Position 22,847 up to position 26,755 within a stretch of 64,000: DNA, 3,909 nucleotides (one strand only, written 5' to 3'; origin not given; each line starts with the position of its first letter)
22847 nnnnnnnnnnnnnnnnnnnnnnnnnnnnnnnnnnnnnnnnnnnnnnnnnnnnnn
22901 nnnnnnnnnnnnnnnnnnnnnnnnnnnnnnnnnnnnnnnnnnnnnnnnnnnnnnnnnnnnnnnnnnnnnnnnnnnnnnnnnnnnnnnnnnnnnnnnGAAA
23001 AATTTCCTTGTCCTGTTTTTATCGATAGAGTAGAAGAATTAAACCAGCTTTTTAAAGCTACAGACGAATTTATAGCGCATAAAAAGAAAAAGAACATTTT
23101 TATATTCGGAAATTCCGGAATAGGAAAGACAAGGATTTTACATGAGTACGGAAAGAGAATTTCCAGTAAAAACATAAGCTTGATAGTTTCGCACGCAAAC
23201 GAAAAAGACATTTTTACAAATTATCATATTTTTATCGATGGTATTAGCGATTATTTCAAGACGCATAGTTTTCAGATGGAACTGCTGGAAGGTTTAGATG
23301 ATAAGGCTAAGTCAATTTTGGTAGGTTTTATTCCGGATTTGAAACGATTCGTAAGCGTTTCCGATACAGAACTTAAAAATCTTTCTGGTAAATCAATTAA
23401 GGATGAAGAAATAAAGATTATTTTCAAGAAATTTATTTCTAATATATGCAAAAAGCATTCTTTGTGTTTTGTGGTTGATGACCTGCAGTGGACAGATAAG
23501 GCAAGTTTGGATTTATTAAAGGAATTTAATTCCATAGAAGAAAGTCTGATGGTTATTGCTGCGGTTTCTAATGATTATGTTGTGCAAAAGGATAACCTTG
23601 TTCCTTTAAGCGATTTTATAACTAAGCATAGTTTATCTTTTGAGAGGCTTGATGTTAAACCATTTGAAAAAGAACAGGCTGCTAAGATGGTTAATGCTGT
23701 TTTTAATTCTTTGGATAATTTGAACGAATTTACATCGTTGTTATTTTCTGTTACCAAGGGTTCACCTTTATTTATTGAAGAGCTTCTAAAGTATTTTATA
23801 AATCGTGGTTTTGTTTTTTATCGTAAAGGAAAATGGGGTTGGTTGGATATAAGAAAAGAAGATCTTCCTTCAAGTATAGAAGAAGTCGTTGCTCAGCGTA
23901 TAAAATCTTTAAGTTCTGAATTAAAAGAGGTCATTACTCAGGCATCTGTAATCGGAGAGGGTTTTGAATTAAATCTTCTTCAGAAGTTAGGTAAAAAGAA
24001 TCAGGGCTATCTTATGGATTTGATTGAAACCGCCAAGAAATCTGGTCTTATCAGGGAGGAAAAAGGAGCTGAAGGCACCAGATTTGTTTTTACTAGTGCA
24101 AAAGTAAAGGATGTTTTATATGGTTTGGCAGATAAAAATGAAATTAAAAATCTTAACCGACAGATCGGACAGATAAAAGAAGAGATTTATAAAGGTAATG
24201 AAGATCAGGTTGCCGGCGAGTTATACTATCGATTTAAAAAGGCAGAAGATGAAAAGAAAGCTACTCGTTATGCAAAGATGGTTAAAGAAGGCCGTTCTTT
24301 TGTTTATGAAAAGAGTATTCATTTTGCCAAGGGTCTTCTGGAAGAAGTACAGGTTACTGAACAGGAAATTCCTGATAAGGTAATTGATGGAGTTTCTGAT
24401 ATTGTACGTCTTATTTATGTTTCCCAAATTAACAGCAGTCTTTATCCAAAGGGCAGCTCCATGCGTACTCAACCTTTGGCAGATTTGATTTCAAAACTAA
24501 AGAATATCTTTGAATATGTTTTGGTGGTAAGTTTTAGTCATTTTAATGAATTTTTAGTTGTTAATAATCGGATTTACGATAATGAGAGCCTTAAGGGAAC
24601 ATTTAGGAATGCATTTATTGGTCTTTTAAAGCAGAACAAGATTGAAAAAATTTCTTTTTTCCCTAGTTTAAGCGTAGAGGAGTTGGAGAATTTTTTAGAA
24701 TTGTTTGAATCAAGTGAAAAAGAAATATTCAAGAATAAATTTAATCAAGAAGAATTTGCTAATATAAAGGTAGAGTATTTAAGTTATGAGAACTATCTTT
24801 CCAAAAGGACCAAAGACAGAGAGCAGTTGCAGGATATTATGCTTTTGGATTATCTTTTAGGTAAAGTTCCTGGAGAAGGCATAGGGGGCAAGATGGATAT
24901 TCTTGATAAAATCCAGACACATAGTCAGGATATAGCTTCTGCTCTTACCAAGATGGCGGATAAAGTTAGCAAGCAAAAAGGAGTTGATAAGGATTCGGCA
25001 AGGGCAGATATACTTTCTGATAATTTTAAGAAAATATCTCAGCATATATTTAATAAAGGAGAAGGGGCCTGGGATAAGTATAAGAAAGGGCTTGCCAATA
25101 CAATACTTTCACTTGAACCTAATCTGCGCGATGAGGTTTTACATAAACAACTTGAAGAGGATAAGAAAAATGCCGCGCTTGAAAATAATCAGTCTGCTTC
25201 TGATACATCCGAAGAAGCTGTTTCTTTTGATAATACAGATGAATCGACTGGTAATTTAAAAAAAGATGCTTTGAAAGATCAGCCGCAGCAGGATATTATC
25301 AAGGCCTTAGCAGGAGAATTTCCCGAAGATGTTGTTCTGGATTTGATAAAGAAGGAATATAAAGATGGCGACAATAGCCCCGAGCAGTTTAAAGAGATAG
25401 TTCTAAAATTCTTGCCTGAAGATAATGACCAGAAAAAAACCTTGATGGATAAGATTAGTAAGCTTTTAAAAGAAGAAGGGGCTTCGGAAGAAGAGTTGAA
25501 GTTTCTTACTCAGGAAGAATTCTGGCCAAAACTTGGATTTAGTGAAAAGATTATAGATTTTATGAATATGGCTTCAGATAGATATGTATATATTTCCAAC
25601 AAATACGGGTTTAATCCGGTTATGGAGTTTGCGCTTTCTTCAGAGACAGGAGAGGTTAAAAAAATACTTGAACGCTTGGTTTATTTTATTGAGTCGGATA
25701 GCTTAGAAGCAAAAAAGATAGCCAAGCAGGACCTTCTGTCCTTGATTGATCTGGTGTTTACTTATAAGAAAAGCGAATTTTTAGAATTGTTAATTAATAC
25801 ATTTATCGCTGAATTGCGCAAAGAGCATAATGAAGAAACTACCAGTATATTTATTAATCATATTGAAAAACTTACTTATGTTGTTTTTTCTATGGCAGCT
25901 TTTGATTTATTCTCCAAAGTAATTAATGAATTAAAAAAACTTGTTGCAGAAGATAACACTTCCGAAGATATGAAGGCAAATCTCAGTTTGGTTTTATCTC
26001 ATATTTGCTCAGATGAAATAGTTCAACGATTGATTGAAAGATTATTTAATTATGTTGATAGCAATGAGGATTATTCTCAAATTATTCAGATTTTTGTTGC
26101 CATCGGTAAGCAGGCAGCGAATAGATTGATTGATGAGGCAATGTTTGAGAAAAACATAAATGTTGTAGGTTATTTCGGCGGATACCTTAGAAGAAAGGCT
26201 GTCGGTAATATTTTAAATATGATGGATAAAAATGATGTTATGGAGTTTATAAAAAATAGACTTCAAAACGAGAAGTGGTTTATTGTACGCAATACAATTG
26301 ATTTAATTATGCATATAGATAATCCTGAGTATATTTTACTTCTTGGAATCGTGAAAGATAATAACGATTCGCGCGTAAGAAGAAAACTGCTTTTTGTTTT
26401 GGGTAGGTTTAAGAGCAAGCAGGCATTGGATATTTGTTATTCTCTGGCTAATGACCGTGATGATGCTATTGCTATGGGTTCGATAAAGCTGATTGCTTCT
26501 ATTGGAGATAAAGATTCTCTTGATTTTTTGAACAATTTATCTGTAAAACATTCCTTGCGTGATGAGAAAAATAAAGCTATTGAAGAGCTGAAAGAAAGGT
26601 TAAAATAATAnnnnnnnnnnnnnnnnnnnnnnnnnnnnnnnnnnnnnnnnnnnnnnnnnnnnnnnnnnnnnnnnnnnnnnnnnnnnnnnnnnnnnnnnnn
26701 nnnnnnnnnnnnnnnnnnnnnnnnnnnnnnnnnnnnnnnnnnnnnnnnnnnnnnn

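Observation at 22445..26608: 1387-aa GGDEF - AAA16/STAND NTPase - HEAT-repeat fusion embedded between pilB2 and an MshEN gene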

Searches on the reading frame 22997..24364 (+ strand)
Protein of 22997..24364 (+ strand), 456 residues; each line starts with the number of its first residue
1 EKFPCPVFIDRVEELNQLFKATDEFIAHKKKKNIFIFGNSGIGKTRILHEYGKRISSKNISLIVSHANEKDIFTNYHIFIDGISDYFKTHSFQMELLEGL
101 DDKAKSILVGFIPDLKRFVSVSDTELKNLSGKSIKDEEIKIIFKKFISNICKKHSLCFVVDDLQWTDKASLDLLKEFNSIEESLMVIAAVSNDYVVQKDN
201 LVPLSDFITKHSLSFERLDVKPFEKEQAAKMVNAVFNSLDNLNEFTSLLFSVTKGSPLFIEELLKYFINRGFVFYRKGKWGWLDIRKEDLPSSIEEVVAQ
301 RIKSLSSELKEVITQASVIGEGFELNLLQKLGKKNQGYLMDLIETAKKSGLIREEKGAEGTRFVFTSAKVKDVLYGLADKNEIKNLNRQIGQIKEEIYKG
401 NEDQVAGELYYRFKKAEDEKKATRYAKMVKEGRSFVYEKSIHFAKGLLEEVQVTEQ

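Call 34: predict_structure(alignment_id=A2)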
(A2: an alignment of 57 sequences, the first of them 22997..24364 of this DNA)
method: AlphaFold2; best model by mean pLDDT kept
length: 456 residues; sequences in the alignment: 57
mean_pLDDT: 88.1   pTM: 0.87
mean pLDDT of the five models: 88.1, 87.2, 87.0, 86.6, 86.3
residues with pLDDT >= 90: 307; 70-90: 111; 50-70: 16; < 50: 22
segments of 3 or more residues with pLDDT < 50: 436-456
pLDDT, mean of each block of 10 residues (from residue 1): 82 95 91 94 95 90 93 91 90 92 91 87 78 81 94 93 93 87 89 75 80 91 96 92 95 96 93 93 92 93 93 96 93 94 94 83 91 93 98 93 88 97 91 48 38 42
secondary structure, 60 per line:
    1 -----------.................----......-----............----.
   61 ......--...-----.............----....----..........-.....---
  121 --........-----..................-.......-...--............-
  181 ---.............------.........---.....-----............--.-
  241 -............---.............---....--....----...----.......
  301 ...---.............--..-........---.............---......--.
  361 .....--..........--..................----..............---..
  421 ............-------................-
elements in order: H12-28 E33-38 H44-55 E60-66 H77-89 H94-97 H102-111 H113-117 H123-130 H136-153 E155-161 H168-179 E184-191 H192-196 H203-211 E215-219 H225-236 H242-253 H257-269 E273-276 E279-282 H294-303 H307-319 H325-332 H336-348 E352-357 E360-365 H368-377 H380-397 H402-415 H419-432 H440-455

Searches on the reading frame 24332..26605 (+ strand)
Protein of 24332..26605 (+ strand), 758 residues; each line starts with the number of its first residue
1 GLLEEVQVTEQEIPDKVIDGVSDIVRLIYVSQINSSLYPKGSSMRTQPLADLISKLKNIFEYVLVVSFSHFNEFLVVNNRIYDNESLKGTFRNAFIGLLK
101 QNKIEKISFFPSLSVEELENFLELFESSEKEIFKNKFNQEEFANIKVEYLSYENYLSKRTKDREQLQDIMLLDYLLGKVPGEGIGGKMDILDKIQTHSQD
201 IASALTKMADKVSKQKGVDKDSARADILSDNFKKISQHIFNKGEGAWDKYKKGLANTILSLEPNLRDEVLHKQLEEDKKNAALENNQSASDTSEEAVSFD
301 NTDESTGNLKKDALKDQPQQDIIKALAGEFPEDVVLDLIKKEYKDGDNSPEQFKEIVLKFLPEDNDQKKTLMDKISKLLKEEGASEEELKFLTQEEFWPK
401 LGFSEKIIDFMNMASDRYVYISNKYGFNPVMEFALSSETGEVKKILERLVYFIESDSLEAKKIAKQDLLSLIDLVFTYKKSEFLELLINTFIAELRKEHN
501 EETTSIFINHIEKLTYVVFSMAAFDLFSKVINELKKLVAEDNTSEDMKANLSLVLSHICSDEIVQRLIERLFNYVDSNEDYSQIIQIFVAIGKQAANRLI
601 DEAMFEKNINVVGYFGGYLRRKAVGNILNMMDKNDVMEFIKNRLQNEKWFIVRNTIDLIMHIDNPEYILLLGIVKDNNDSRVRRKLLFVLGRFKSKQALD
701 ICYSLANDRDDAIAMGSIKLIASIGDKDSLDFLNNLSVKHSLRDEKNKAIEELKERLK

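Call 36: predict_structure(alignment_id=A3)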
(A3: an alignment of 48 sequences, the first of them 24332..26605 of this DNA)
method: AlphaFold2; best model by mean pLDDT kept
length: 758 residues; sequences in the alignment: 48
mean_pLDDT: 83.0   pTM: 0.55
mean pLDDT of the five models: 83.0, 82.7, 81.0, 80.8, 80.4
residues with pLDDT >= 90: 320; 70-90: 327; 50-70: 47; < 50: 64
segments of 3 or more residues with pLDDT < 50: 1-8, 152-166, 177-188, 288-314
pLDDT, mean of each block of 10 residues (from residue 1): 33 85 92 88 89 94 91 86 82 90 91 91 78 80 87 43 48 48 47 81 83 70 84 84 82 89 86 78 59 36 39 52 83 86 77 81 83 86 78 69 86 87 85 84 91 89 91 86 90 88 89 92 93 95 91 95 96 94 96 96 76 84 96 96 95 95 93 95 96 91 95 96 92 94 96 95
secondary structure, 60 per line:
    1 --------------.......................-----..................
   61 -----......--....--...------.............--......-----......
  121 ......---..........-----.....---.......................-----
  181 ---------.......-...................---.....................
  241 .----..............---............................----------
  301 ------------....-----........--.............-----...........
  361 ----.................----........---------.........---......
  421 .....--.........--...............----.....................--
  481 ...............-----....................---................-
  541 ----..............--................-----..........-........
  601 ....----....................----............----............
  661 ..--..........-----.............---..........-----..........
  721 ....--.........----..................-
elements in order (helices of 4 or more, strands of 3 or more residues): H15-37 H43-60 E66-71 E74-77 E80-82 H89-101 E104-109 H115-126 H130-139 E145-149 H153-175 H190-196 H198-216 H220-241 H246-259 H263-290 H313-316 H322-329 H332-344 H350-360 H365-381 H386-393 H403-411 H415-425 H428-436 H439-453 H458-478 H481-495 H501-520 H524-539 H545-558 H561-576 H582-591 H593-604 H609-628 H633-644 H649-662 H665-674 H680-692 H696-705 H711-724 H727-735 H740-757

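Call 102: fold_search(model_id=the predicted structure, library=pdb)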
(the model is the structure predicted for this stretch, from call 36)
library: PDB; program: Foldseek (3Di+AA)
matches with E <= 10: 1582; with E <= 0.001: 341
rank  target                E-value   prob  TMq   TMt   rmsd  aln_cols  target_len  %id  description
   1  8cdj_D                4.2e-07  1.00  0.21  0.20  22.4       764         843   14  CAND1 b-hairpin++-SCF-SKP2 CAND1 rolling SCF engaged (released 2023-04-19)
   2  9mf5_A                1.1e-06  1.00  0.21  0.26  24.2       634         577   12  CryoEM structure of the Protein Phosphatase 2A (Abeta-B56gamma-Calpha) holoenzyme complex (released 2025-07-09)
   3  8u89_A                1.6e-06  1.00  0.19  0.23  24.7       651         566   12  The structure of the PP2A-B56Delta holoenzyme mutant - E197K (released 2024-01-10)
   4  4rv1_C                1.6e-06  1.00  0.17  0.25  15.5       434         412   13  Crystal Structure of Engineered Protein. Northeast Structural Genomics Consortium (NESG) Target OR497. (released 2014-12-10)
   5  6n1z_A                1.8e-06  1.00  0.19  0.16  25.6       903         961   11  Importin-9 bound to H2A-H2B (released 2019-03-20)
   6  8j07_m7               2.4e-06  1.00  0.16  0.18  22.5       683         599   12  96nm repeat of human respiratory doublet microtubule and associated axonemal complexes (released 2023-07-26)
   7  2ot8_A                2.5e-06  1.00  0.19  0.18  28.3       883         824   14  Karyopherin Beta2/Transportin-hnRNPM NLS Complex (released 2007-04-10)
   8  7z8t_D                2.6e-06  1.00  0.21  0.16  22.9       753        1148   13  CAND1-SCF-SKP2 CAND1 engaged SCF rocked (released 2023-04-19)
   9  4rv1_A                3.2e-06  1.00  0.17  0.25  15.4       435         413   13  Crystal Structure of Engineered Protein. Northeast Structural Genomics Consortium (NESG) Target OR497. (released 2014-12-10)
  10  4rv1_D                3.8e-06  1.00  0.15  0.24  18.9       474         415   13  Crystal Structure of Engineered Protein. Northeast Structural Genomics Consortium (NESG) Target OR497. (released 2014-12-10)
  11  2z5k_A                3.9e-06  1.00  0.19  0.18  29.9       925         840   13  Complex of Transportin 1 with TAP NLS (released 2007-10-23)
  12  9fqr_G3               5.0e-06  1.00  0.14  0.16  23.2       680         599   12  96-nm repeat of axonemal doublet microtubules from bovine sperm (released 2025-03-26)
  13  4a0c_A                5.6e-06  1.00  0.21  0.16  22.5       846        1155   13  Structure of the CAND1-CUL4B-RBX1 complex (released 2011-11-30)
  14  9cpc_1A               6.5e-06  1.00  0.15  0.17  22.0       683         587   13  Atomic model of porcine brain ventricles cilia doublet microtubule (48-nm periodicity) (released 2024-10-23)
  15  9cgc_N                6.8e-06  1.00  0.14  0.13  31.1       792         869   12  Yeast 26S proteasome non-substrate-engaged (S1 state) (released 2025-07-09)
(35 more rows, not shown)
